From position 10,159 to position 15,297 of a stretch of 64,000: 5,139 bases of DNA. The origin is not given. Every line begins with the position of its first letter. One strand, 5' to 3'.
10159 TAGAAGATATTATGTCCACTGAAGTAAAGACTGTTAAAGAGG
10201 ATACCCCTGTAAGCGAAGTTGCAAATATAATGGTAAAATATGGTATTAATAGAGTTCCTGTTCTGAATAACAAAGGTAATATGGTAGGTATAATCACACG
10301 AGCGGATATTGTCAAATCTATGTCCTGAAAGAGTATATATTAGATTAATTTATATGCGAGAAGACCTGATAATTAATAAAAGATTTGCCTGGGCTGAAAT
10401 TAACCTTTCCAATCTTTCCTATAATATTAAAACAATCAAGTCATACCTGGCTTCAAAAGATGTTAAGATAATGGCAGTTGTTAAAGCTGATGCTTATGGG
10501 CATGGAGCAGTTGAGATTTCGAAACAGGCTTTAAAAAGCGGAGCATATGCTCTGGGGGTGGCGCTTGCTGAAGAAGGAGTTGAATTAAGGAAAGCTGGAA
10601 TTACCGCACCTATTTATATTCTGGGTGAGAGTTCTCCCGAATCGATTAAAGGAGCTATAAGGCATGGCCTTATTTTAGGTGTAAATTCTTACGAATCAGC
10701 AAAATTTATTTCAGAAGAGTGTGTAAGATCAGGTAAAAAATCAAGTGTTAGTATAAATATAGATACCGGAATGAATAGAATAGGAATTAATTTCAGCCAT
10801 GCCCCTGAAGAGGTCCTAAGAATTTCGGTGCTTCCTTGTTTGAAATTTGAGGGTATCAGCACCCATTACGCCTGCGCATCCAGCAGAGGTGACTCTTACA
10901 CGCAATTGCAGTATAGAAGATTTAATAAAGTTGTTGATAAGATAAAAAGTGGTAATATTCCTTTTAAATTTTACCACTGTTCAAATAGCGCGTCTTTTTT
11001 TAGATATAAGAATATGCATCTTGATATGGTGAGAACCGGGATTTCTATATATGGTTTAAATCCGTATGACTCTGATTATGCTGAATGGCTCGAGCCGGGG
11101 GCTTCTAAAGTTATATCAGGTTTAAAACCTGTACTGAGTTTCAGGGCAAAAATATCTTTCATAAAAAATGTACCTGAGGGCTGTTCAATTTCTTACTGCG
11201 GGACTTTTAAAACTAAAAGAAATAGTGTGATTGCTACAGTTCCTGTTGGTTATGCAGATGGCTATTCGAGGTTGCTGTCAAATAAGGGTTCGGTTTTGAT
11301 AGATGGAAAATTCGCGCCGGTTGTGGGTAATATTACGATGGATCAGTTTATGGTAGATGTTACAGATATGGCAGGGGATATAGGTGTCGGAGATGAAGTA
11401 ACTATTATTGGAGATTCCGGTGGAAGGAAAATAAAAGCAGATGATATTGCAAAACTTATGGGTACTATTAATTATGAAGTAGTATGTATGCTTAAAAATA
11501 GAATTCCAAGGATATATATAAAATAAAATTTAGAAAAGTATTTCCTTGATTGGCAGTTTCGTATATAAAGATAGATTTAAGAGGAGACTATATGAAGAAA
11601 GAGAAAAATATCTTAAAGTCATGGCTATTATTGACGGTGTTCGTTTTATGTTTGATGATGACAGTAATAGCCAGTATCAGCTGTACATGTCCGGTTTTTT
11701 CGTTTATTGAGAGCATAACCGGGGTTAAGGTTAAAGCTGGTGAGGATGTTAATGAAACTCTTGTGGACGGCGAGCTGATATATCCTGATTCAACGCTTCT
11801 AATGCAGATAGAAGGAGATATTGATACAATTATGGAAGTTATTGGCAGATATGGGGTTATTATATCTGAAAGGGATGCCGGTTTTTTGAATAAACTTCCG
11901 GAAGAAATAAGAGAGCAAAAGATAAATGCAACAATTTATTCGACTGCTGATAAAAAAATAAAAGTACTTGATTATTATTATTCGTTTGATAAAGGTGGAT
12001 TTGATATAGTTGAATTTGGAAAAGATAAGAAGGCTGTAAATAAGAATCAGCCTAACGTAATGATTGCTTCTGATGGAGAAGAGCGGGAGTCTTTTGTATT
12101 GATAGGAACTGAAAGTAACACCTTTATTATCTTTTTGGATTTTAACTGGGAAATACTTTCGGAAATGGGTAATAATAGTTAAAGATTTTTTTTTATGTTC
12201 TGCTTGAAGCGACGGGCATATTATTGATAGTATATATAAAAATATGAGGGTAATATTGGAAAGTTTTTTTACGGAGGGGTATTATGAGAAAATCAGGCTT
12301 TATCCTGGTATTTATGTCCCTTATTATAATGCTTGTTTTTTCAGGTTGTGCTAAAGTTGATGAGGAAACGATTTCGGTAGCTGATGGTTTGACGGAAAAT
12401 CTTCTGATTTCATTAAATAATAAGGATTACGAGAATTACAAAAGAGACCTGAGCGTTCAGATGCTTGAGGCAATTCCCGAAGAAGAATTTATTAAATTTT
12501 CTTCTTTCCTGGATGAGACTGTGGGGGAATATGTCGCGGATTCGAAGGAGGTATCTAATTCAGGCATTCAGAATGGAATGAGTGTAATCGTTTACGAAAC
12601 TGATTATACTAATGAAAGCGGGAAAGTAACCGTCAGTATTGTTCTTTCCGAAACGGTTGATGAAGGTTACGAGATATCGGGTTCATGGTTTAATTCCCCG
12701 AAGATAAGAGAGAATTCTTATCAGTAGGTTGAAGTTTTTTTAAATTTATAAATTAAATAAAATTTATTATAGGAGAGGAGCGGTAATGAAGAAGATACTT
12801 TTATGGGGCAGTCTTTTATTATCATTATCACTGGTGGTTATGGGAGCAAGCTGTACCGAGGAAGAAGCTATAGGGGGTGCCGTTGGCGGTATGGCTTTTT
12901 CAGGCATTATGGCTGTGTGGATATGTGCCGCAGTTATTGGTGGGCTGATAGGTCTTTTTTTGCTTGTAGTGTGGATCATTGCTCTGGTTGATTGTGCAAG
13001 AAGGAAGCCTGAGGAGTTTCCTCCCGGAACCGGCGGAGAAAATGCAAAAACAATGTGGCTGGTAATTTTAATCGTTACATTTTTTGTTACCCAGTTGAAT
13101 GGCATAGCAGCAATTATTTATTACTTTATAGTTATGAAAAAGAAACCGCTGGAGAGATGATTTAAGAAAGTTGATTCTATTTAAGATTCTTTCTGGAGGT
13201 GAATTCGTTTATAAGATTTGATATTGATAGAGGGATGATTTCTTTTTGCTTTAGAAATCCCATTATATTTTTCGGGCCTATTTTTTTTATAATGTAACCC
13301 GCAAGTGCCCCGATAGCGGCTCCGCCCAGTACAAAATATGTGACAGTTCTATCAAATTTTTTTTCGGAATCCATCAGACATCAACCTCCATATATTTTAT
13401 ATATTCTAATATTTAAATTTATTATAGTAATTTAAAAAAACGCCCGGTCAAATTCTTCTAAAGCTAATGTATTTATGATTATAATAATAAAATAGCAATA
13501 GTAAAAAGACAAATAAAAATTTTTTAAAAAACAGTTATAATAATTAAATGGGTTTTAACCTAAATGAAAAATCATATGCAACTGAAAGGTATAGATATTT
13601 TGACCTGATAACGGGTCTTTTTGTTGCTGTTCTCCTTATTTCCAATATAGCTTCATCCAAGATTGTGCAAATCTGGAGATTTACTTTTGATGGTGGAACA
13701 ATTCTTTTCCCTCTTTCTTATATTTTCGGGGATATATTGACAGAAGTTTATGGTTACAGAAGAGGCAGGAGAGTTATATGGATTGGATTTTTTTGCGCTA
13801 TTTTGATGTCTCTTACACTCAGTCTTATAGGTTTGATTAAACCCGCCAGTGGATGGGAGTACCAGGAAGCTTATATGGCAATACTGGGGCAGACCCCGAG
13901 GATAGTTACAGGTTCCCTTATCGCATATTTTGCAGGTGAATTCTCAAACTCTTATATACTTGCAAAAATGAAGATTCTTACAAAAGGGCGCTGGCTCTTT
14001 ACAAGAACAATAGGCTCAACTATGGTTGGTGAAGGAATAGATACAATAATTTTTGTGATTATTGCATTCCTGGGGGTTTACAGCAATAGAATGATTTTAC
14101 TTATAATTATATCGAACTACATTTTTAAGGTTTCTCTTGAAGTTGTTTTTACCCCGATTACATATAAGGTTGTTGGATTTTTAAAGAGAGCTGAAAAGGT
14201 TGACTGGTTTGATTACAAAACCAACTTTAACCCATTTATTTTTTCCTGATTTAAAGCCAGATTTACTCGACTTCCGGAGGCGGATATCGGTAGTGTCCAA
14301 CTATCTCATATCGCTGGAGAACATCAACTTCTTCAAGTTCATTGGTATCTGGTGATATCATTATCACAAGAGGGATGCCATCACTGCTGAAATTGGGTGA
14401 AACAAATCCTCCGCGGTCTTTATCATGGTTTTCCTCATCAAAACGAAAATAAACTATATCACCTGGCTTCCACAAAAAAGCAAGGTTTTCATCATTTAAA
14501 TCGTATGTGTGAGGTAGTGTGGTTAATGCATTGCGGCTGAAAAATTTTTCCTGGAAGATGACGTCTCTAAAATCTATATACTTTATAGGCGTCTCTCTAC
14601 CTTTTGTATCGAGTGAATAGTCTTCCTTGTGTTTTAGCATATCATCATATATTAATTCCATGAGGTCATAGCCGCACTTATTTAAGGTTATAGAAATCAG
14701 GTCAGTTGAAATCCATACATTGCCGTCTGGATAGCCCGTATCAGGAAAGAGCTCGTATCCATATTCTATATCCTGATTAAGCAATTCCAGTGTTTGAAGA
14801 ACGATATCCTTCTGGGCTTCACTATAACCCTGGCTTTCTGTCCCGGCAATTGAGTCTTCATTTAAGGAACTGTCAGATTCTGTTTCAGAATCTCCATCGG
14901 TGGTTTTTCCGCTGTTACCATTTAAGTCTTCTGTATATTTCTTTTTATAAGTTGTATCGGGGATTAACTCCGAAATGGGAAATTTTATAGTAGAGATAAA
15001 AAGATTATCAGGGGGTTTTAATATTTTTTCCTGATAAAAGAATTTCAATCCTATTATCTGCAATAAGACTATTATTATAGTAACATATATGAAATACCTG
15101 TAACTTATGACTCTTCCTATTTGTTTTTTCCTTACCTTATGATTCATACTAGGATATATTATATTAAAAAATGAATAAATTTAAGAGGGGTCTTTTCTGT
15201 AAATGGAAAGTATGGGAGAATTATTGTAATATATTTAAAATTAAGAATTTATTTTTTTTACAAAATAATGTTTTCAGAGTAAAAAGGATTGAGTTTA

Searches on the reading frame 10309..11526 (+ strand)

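Call 76: search_protein_families(library=ncbifam, proteins=[window:10309-11526:+], max_evalue=0.00001)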
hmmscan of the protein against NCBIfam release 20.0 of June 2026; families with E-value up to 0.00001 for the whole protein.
window:10309-11526:+ (405 aa): 10 families
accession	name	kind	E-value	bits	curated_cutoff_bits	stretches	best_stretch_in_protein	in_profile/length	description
TIGR00492.1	alr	equivalog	9.9e-109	363.6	168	1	27-404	3-368/369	alanine racemase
NF033131.1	vanT-G-Cterm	exception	6.5e-100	334.6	460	1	27-403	3-368/368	serine racemase VanT catalytic subunit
NF008897.0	PRK11930.1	equivalog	4.9e-91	306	804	1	29-405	462-821/822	bifunctional UDP-N-acetylmuramoyl-tripeptide:D-alanyl-D-alanine ligase/alanine racemase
NF000792.0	PRK00053.2-3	equivalog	5e-56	190.4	384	1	29-404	6-359/360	alanine racemase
NF033132.1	vanT-CELN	equivalog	3e-55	187.9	900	1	27-400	340-694/697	membrane-bound serine racemase VanT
NF009879.0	PRK13340.1-4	subfamily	4.8e-53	180.4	434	1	22-405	37-406/406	alanine racemase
NF002970.2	PRK03646.1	exception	1.1e-46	159.5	600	1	27-400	5-352/356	catabolic alanine racemase DadX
NF000791.0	PRK00053.2-2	equivalog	4.4e-46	157.6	218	1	30-403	5-339/340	alanine racemase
NF033133.1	vanT-L-cat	exception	1.4e-44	152.8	750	1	21-399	2-361/366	serine racemase VanT-L catalytic subunit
NF040742.1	racem_Orr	exception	2.5e-07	30.1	480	1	30-190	5-161/351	ornithine racemase Orr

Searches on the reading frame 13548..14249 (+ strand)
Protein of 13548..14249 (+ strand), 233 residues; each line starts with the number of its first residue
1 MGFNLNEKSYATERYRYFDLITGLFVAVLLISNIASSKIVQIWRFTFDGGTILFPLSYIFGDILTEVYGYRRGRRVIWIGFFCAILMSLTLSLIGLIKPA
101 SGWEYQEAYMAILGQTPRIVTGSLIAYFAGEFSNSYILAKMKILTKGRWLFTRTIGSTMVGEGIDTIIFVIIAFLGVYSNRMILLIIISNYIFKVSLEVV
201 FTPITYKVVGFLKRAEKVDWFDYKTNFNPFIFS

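Call 47: search_protein_families(library=pfam, proteins=[window:13548-14249:+], max_evalue=0.0001)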
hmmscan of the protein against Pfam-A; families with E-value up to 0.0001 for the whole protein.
window:13548-14249:+ (233 aa): 1 family
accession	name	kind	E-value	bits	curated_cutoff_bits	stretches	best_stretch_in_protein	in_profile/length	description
PF02592.20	Vut_1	-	1.4e-51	175.3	27.2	1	48-207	1-151/152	Putative vitamin uptake transporter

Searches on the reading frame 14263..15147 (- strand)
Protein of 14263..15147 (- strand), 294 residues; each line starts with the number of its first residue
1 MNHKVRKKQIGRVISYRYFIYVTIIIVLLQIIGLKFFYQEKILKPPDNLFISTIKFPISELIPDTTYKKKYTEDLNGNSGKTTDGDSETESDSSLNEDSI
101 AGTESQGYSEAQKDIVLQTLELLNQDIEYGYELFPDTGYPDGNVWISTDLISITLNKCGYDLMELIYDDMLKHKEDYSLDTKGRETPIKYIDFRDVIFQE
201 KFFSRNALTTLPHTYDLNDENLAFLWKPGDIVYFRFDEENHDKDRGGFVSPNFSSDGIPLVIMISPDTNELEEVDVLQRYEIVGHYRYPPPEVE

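Call 47: search_protein_families(library=pfam, proteins=[window:14263-15147:-], max_evalue=0.0001)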
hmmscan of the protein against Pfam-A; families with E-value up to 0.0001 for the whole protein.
window:14263-15147:- (294 aa): 1 family
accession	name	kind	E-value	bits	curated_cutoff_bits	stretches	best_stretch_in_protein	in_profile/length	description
PF06940.17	DUF1287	-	2e-21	76.8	25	1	134-288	18-163/163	Domain of unknown function (DUF1287)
